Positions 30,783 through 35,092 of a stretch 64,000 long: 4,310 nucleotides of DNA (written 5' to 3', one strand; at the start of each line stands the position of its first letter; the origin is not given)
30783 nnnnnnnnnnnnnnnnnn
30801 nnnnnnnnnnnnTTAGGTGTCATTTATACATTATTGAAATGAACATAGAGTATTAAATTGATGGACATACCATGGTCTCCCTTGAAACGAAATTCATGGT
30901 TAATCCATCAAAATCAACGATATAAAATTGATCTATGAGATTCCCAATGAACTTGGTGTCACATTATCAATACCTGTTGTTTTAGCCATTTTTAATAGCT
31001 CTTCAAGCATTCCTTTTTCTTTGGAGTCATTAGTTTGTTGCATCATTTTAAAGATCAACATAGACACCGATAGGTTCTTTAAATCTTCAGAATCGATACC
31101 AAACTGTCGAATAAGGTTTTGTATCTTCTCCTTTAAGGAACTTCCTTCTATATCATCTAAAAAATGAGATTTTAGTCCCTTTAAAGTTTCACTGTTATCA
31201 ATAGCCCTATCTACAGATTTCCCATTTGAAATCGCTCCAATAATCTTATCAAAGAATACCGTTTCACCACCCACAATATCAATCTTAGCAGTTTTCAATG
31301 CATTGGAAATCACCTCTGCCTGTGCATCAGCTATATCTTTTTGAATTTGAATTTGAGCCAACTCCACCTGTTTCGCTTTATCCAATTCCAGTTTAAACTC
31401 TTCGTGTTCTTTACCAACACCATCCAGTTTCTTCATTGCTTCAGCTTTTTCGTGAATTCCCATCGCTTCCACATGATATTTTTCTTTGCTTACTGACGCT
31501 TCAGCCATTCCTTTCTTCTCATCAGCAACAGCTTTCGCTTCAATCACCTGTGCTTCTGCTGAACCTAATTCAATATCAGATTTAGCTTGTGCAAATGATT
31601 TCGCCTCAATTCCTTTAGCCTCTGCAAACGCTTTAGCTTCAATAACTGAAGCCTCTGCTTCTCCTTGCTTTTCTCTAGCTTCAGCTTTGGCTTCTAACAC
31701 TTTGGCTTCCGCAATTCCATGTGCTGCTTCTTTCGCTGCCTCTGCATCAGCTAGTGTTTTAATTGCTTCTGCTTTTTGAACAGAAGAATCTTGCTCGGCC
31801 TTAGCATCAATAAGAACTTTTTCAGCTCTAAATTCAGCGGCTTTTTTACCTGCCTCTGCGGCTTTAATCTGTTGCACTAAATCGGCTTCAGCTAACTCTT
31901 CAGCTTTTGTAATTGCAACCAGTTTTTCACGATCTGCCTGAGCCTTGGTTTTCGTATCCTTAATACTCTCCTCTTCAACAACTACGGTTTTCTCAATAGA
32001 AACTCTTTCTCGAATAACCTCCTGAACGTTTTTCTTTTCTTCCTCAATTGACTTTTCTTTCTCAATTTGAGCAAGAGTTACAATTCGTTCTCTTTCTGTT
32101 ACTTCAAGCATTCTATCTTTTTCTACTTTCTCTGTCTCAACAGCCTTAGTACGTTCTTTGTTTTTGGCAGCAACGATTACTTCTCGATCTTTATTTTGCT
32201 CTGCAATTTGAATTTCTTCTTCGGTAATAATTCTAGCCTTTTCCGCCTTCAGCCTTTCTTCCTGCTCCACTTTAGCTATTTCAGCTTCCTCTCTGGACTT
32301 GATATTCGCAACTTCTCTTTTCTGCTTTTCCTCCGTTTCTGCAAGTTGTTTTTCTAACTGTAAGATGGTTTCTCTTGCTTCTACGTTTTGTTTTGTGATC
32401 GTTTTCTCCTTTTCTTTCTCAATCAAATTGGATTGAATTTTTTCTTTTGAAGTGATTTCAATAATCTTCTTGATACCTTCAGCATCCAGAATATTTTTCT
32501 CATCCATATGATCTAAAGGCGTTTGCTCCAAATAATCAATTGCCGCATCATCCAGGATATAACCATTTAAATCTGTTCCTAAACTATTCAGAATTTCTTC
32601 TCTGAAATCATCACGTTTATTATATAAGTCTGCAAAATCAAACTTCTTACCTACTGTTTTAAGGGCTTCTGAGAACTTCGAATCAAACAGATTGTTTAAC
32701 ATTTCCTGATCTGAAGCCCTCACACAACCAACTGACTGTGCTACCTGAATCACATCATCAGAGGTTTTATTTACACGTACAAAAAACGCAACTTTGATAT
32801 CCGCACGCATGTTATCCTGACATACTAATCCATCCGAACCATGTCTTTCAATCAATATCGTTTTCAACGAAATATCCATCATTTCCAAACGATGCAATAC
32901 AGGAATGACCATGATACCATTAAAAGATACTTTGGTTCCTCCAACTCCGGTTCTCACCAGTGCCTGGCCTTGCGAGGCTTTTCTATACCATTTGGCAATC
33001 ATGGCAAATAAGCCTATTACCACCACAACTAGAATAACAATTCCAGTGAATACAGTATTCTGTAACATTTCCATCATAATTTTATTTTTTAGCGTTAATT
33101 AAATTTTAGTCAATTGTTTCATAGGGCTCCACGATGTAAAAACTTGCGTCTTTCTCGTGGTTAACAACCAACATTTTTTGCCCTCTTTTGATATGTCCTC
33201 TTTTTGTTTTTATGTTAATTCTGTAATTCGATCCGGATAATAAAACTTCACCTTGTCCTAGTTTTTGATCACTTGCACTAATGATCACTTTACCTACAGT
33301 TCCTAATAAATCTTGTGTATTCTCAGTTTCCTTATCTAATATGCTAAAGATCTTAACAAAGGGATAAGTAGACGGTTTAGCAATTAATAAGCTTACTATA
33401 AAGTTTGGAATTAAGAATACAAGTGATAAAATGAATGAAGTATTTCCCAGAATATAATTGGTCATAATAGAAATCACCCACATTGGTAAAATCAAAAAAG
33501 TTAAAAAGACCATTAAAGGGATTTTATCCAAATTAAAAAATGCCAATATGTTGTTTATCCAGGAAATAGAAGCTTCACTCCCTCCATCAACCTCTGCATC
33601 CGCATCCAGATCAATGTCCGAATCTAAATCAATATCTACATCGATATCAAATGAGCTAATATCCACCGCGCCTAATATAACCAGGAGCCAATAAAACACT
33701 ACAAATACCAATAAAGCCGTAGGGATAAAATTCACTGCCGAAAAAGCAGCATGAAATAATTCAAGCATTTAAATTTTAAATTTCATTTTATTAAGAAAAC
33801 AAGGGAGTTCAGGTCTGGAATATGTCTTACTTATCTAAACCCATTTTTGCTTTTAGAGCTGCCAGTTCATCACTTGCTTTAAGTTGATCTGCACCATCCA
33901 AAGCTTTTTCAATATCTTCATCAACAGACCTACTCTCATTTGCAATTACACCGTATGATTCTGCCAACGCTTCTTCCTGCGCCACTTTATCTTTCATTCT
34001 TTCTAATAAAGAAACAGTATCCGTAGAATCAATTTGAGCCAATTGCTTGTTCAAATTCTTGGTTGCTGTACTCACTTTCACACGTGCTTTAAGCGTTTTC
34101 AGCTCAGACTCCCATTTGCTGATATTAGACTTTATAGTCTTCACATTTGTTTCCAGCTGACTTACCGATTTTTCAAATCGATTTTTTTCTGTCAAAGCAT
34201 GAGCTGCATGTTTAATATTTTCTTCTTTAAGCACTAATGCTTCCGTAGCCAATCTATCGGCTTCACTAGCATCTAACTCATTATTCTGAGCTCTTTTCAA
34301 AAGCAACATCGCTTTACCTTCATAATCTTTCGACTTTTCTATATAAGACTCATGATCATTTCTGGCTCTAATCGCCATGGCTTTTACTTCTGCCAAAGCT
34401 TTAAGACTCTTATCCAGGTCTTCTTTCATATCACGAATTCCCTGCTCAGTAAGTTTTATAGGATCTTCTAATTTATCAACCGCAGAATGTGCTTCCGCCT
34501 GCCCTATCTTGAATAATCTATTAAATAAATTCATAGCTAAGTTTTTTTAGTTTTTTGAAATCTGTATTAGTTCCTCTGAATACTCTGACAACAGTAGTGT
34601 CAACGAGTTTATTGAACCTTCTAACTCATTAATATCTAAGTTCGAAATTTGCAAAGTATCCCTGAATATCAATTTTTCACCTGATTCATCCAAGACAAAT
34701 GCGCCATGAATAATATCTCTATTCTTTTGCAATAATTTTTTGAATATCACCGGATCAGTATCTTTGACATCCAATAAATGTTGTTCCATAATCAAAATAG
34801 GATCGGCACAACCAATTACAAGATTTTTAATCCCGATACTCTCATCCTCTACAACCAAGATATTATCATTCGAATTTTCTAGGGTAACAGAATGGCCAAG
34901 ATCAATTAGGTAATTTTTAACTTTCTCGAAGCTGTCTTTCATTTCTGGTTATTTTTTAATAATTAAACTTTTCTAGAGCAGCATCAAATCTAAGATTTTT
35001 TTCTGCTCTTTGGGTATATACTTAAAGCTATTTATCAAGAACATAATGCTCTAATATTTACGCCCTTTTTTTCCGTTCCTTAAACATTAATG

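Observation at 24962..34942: Seven-gene co-directional membrane cluster: YjfI-like / PspA / NfeD / flotillin / 1628-aa AAA+ protein / TerB-like x2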

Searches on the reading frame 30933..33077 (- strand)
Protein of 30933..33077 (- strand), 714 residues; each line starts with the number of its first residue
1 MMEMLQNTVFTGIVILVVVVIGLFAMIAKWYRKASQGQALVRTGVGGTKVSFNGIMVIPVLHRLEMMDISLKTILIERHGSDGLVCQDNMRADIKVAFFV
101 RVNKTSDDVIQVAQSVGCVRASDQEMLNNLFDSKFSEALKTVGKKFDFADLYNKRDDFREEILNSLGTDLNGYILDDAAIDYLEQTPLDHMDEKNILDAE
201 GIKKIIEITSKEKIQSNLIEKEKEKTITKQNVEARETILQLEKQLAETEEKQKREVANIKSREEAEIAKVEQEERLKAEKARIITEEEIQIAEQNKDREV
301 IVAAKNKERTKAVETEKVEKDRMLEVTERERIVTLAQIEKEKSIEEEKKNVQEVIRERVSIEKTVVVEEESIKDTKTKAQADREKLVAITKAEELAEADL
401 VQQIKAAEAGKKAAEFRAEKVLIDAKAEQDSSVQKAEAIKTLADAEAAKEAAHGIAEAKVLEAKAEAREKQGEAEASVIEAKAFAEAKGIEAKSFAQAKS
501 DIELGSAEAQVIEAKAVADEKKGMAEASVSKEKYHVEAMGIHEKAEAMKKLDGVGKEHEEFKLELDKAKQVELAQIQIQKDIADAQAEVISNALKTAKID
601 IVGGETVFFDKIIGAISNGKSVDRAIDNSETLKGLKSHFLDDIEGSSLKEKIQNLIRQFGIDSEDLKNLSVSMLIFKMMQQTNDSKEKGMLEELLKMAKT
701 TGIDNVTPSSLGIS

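Call 3: search_protein_families(library=pfam, proteins=[window:30933-33077:-], max_evalue=0.01)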
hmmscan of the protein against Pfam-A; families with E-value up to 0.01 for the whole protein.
window:30933-33077:- (714 aa): 1 family
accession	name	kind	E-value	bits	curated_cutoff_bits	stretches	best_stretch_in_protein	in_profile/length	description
PF01145.31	Band_7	-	1.8e-09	38.3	23.6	1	33-173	2-133/176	SPFH domain / Band 7 family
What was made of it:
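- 30933..33077 (-): Flotillin-like SPFH/Band-7 protein (714 aa): N-terminal membrane segment, SPFH domain and a long E/A/K-rich region. Band_7 1.8e-9, above the cut-off (call 3).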

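Call 4: search_protein_families(library=padloc, proteins=[window:30933-33077:-], max_evalue=0.01)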
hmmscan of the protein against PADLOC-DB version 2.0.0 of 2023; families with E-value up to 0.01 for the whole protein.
window:30933-33077:- (714 aa): 0 families

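Call 6: search_protein_families(library=ncbifam, proteins=[window:30933-33077:-], max_evalue=0.01)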
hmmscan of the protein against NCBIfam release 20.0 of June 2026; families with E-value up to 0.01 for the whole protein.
window:30933-33077:- (714 aa): 0 families

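Call 65: search_solved_structures(query=window:30933-33077:-, max_evalue=0.01)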
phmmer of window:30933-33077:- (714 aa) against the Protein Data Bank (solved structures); distinct sequences matched with E-value up to 0.01: 0.
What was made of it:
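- Tried and rejected: No hit for the single sequence (call 65).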

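Call 69: search_solved_structures(query=A7, max_evalue=0.01)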
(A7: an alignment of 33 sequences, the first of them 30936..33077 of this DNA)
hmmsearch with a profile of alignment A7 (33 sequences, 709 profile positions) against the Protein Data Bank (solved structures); distinct sequences matched with E-value up to 0.01: 1.
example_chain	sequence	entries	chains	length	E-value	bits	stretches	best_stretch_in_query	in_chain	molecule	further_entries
8z5g_A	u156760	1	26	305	0.001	20.8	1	368-448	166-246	Protein QmcA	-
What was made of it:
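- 30933..33077 (-): A profile of the family hits E. coli QmcA (8z5g) at 1e-3 (call 69).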

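Call 70: search_protein_families(library=pfam, alignment_id=A7, max_evalue=0.01)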
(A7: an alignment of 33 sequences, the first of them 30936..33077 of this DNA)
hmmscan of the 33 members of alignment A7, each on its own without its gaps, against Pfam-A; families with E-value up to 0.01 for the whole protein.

A. member 1, window:30936-33077:- (714 aa): 1 family
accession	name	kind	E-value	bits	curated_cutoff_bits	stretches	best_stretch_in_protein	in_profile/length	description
PF01145.31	Band_7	-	1.8e-09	38.3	23.6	1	33-173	2-133/176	SPFH domain / Band 7 family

B. families by the number of members that match (of 33 scanned): 1 family
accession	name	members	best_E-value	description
PF01145.31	Band_7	2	2.3e-13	SPFH domain / Band 7 family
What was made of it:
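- Only 2 of 33 homologues reach E<=0.01 individually (call 70).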

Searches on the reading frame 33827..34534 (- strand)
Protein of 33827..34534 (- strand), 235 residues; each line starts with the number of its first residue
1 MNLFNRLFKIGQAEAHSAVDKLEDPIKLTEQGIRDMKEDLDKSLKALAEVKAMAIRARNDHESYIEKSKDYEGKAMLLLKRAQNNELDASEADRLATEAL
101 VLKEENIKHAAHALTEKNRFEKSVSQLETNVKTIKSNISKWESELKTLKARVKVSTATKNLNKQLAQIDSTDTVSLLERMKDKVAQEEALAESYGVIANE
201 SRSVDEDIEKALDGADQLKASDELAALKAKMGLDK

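Call 3: search_protein_families(library=pfam, proteins=[window:33827-34534:-], max_evalue=0.01)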
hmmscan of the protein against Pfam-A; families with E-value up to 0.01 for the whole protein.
window:33827-34534:- (235 aa): 2 families
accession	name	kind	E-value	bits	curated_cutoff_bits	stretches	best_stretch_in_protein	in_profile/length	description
PF04012.17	PspA_IM30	-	4.1e-37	128.4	33.9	1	2-230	1-217/220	PspA/IM30 family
PF05377.16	FlaC_arch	-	0.0096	16.7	27.8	0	119-153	4-38/55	Flagella accessory protein C (FlaC)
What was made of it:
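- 33827..34534 (-): PspA/IM30-family (ESCRT-III-fold) protein (235 aa). PspA_IM30 4.1e-37 (call 3).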

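Call 4: search_protein_families(library=padloc, proteins=[window:33827-34534:-], max_evalue=0.01)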
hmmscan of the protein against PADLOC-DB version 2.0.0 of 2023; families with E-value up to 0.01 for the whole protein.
window:33827-34534:- (235 aa): 1 family
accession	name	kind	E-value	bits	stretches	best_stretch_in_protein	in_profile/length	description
PDLC00006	DruC1|DruC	-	0.0048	13.4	1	14-182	186-344/626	Unknown function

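Call 6: search_protein_families(library=ncbifam, proteins=[window:33827-34534:-], max_evalue=0.01)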
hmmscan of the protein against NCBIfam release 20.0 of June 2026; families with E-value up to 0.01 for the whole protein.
window:33827-34534:- (235 aa): 5 families
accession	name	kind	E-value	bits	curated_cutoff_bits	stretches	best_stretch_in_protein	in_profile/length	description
TIGR02977.1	phageshock_pspA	equivalog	1.8e-13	50.7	242.95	1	1-231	1-217/219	phage shock protein PspA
NF007974.0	PRK10698.1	equivalog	2.4e-08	33.9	336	1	1-233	1-219/222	phage shock protein PspA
NF045984.1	StressProtLiaH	equivalog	4.7e-07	29.7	380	1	4-203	3-193/225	stress responsive protein LiaH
TIGR02168.1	SMC_prok_B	equivalog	5.3e-05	21.2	567.35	1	14-226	683-891/1181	chromosome segregation protein SMC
NF007428.1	PRK09973.1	equivalog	0.00036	21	120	1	121-175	23-75/85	lipoprotein YqhH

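Call 66: search_solved_structures(query=window:33827-34534:-, max_evalue=0.01)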
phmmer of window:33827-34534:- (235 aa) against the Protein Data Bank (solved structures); distinct sequences matched with E-value up to 0.01: 9.
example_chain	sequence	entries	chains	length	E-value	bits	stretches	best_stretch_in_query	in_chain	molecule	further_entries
8qfv_0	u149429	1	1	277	3e-14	56.7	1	1-231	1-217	Protein sll0617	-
7o3w_D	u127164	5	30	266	1.7e-13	54.3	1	3-231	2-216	Protein sll0617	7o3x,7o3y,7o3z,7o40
6zvr_B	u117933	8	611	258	3.1e-13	53.4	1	1-231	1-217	Vipp1 | Phage shock protein A, PspA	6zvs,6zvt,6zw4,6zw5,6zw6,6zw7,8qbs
8qbw_A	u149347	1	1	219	3.1e-13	53.4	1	1-231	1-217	Phage shock protein A, PspA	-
8qbv_A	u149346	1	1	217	4.1e-13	53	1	1-231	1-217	Membrane-associated protein Vipp1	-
9eom_A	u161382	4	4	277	7e-13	52.3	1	1-231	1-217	Membrane-associated protein Vipp1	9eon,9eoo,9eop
8qhv_0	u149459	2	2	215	8.6e-13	52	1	3-229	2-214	Membrane-associated protein Vipp1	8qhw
8qbr_A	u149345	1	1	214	5.1e-12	49.5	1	1-228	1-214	Membrane-associated protein Vipp1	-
8qhx_D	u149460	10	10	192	4.8e-08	36.5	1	24-229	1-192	Membrane-associated protein Vipp1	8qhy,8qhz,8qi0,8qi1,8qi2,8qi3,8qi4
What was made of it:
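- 33827..34534 (-): Matches Vipp1/PspA structures at 3e-14 over residues 1-231 (call 66).
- On ESCRT-III/Vps4 machinery: PspA aligns to Vipp1/PspA structures at 3e-14 (call 66).
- Checked: It aligns full-length to solved Vipp1/PspA structures at 3e-14 (call 66).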

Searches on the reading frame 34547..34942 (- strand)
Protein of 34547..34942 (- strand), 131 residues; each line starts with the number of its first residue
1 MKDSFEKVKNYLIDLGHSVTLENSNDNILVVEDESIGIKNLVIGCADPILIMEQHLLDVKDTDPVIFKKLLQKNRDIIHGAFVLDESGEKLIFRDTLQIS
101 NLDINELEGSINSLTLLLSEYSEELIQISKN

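Call 3: search_protein_families(library=pfam, proteins=[window:34547-34942:-], max_evalue=0.01)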
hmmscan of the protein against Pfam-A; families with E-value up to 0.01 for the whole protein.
window:34547-34942:- (131 aa): 2 families
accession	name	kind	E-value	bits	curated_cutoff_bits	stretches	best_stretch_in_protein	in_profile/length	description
PF22550.1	CesT_Tir_1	-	5.1e-53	178.9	27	1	1-131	1-131/131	CesT_Tir_1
PF10722.14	YbjN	-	0.0067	17.1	22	1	6-98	3-96/126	Putative bacterial sensory transduction regulator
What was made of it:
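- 34547..34942 (-): CesT/Tir-type chaperone-like protein (131 aa), the partner of PspA. CesT_Tir_1 5.1e-53 over the full length (call 3).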

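Call 4: search_protein_families(library=padloc, proteins=[window:34547-34942:-], max_evalue=0.01)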
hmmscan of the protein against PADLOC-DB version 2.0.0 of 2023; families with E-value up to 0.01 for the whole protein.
window:34547-34942:- (131 aa): 0 families

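Call 6: search_protein_families(library=ncbifam, proteins=[window:34547-34942:-], max_evalue=0.01)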
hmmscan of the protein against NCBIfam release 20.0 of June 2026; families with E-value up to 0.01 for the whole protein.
window:34547-34942:- (131 aa): 0 families
